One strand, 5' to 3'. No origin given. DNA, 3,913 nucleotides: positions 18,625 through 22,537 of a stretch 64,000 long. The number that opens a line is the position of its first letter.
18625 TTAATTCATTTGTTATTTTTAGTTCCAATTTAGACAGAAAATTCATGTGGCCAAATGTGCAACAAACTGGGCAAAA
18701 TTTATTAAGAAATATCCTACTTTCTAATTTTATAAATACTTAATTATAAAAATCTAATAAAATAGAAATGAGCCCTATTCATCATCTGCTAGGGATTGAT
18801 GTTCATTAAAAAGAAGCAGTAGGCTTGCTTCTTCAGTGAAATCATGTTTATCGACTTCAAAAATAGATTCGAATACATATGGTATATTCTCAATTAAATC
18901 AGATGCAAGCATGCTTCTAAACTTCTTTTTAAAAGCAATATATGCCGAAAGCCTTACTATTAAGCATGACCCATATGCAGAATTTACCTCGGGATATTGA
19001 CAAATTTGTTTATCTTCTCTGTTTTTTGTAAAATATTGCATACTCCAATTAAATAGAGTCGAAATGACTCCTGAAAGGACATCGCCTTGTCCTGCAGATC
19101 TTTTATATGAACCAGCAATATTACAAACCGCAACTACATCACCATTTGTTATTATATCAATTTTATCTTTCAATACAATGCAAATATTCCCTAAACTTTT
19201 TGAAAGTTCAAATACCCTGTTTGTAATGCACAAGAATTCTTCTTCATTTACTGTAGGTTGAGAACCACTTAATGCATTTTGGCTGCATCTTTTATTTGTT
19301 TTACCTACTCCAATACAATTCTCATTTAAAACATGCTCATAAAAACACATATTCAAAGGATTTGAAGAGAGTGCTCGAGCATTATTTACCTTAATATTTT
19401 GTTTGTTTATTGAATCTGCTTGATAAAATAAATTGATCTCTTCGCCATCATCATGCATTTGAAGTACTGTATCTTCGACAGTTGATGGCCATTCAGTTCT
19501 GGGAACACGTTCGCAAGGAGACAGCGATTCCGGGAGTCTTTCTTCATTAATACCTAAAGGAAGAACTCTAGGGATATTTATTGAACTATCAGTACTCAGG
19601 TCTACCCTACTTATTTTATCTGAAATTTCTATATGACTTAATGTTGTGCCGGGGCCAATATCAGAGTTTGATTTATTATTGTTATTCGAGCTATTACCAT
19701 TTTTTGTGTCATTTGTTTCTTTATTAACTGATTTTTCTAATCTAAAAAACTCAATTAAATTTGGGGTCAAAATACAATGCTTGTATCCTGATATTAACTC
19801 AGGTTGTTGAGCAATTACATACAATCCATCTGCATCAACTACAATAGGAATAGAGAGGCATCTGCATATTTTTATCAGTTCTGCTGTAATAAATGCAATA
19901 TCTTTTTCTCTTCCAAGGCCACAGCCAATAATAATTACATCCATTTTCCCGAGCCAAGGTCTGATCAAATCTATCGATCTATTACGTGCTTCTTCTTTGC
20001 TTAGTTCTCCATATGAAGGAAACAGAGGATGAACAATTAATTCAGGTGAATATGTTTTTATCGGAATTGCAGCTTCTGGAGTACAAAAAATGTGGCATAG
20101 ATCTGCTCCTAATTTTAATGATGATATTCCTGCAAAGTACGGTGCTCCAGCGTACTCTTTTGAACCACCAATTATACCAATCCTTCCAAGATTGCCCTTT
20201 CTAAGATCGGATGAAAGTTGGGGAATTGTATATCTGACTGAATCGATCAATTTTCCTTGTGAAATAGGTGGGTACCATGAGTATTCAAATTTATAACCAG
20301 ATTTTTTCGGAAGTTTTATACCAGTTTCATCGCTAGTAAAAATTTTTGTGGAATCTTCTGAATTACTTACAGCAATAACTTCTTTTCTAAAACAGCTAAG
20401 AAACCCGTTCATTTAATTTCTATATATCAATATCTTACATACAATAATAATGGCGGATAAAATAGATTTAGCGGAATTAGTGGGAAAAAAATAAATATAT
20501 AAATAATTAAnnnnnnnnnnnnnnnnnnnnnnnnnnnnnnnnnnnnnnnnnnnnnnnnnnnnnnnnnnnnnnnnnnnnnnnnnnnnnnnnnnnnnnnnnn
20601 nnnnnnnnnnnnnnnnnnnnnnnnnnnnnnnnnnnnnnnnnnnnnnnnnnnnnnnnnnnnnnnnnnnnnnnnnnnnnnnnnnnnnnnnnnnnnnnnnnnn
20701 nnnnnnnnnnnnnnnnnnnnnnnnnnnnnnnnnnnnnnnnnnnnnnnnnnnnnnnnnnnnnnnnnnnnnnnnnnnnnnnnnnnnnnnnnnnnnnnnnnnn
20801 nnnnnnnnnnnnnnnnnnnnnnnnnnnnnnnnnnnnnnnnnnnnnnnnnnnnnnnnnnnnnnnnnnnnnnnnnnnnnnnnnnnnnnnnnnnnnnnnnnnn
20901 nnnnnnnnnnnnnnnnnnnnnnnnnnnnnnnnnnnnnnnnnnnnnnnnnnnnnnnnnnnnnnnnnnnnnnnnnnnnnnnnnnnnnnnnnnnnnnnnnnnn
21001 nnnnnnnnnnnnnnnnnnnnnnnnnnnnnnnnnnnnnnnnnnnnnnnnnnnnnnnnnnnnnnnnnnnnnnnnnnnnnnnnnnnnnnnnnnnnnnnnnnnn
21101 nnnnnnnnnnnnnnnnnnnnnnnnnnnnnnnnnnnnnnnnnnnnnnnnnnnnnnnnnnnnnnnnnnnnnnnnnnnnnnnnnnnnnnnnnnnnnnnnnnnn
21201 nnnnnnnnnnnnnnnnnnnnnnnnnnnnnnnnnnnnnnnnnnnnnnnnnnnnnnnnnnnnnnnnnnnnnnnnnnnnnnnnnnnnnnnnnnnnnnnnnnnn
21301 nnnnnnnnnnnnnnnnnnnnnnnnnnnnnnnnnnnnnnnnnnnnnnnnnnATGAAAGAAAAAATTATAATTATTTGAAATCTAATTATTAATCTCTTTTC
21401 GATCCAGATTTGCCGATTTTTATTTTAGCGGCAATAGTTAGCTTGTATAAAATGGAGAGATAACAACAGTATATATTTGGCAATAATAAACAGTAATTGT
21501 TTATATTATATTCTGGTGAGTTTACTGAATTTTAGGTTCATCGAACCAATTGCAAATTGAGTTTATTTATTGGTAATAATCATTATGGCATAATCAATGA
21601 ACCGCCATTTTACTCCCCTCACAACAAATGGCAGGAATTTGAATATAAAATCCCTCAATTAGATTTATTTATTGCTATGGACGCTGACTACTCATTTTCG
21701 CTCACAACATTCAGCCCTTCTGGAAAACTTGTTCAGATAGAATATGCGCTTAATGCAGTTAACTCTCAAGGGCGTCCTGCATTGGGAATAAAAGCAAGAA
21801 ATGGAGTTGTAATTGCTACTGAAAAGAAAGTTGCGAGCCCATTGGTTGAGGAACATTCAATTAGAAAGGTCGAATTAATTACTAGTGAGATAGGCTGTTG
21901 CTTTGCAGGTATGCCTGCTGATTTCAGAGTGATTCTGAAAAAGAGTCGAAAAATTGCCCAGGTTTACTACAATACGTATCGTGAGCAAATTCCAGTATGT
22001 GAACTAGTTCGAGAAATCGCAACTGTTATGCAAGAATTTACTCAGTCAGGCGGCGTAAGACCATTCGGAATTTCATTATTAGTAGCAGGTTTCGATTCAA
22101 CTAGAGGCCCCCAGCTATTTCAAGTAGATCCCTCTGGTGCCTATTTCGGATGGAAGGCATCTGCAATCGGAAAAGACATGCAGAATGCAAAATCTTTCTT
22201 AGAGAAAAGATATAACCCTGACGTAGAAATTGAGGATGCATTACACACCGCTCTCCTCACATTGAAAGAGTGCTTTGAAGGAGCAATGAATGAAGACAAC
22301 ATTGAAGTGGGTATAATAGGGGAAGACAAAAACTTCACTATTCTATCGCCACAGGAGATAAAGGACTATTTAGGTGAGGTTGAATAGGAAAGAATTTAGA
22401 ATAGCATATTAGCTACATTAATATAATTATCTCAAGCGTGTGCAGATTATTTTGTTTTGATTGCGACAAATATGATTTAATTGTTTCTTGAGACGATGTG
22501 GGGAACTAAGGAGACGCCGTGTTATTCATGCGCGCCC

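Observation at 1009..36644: Recurrent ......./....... and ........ elements in AT-rich upstream regions, with a DP (E2F-partner) factor encoded in the same window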

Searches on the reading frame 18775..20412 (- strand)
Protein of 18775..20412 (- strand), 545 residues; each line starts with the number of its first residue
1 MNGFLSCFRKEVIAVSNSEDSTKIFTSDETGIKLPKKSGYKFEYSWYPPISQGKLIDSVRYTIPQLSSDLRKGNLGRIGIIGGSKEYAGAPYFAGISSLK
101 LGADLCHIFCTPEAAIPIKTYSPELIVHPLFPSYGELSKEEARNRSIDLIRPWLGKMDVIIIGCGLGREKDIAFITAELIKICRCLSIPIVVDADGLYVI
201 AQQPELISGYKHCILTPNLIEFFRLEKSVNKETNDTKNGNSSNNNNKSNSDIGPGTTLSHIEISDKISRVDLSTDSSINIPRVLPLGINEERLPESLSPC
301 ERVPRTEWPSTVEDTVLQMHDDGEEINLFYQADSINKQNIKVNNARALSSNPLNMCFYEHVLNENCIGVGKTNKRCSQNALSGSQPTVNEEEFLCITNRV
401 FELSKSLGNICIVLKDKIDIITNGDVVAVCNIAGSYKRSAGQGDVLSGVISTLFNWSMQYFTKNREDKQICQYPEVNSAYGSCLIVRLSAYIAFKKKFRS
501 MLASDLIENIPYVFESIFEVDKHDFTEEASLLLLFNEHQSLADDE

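Call 8: search_protein_families(library=pfam, proteins=[window:18775-20412:-])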
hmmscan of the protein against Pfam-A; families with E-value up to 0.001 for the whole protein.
window:18775-20412:- (545 aa): 1 family
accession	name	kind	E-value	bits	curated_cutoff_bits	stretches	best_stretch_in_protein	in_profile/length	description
PF01256.23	Carb_kinase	-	2.2e-44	152.2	27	2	79-238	2-142/242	NAD(P)H-hydrate dehydratase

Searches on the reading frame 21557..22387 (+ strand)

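Call 8: search_protein_families(library=pfam, proteins=[window:21557-22387:+])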
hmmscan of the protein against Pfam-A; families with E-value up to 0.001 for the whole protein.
window:21557-22387:+ (276 aa): 2 families
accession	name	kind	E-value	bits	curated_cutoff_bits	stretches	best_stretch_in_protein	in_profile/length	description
PF00227.31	Proteasome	-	4.4e-56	190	22.4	1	71-254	3-189/189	Proteasome subunit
PF10584.14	Proteasome_A_N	-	3e-10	40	27.7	1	45-67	1-23/23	Proteasome subunit A N-terminal signature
